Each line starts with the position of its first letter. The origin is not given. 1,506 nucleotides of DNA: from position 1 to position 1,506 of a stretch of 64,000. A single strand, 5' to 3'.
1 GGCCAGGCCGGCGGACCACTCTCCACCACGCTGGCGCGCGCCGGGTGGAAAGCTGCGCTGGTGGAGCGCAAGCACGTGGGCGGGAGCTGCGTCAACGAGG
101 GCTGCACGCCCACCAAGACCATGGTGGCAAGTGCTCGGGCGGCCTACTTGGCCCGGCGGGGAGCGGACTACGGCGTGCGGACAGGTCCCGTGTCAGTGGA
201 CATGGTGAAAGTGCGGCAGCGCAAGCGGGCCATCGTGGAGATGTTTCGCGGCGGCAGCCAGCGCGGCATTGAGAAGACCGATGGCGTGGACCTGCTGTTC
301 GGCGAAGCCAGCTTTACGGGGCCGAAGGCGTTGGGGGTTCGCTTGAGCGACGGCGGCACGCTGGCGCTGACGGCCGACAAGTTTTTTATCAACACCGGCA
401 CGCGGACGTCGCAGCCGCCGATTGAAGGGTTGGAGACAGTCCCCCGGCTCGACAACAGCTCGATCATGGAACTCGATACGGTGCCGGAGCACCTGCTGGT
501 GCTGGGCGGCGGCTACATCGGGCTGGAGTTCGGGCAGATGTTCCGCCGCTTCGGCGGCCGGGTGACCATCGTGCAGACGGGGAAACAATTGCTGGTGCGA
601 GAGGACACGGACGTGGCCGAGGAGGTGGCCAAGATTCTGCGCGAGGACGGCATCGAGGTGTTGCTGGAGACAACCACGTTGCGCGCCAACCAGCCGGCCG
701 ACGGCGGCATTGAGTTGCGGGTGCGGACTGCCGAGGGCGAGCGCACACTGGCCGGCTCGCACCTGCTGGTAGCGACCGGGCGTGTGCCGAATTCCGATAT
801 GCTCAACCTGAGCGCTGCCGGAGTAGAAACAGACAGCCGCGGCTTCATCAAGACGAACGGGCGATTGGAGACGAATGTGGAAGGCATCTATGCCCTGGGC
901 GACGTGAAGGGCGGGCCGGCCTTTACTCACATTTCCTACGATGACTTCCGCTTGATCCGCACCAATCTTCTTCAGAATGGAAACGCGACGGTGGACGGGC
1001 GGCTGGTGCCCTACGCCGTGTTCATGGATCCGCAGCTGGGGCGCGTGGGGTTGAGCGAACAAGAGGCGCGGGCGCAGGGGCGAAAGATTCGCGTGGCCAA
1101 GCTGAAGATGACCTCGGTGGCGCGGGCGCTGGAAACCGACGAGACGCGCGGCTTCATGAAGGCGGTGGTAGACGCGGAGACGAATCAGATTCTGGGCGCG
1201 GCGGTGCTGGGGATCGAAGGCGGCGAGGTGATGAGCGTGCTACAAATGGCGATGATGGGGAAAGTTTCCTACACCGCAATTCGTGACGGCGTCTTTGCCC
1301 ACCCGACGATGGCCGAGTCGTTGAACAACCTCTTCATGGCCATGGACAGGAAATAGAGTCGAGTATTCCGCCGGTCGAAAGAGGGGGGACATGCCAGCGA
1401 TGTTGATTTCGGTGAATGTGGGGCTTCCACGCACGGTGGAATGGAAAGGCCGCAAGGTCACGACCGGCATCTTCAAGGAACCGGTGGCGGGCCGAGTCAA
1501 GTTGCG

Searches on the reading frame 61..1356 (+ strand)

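Call 57: search_protein_families(library=pfam, proteins=[window:61-1356:+], max_evalue=0.00001)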
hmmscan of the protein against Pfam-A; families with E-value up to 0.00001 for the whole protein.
window:61-1356:+ (431 aa): 3 families
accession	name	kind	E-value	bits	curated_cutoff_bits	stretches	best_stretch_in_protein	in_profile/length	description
PF07992.20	Pyr_redox_2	-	6e-48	164.2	26.1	1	7-292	32-287/291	Pyridine nucleotide-disulphide oxidoreductase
PF02852.28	Pyr_redox_dim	-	2.6e-28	98.9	25.3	1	316-423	1-108/110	Pyridine nucleotide-disulphide oxidoreductase, dimerisation domain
PF00070.33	Pyr_redox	-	6.4e-18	65.5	22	1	144-217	1-74/82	Pyridine nucleotide-disulphide oxidoreductase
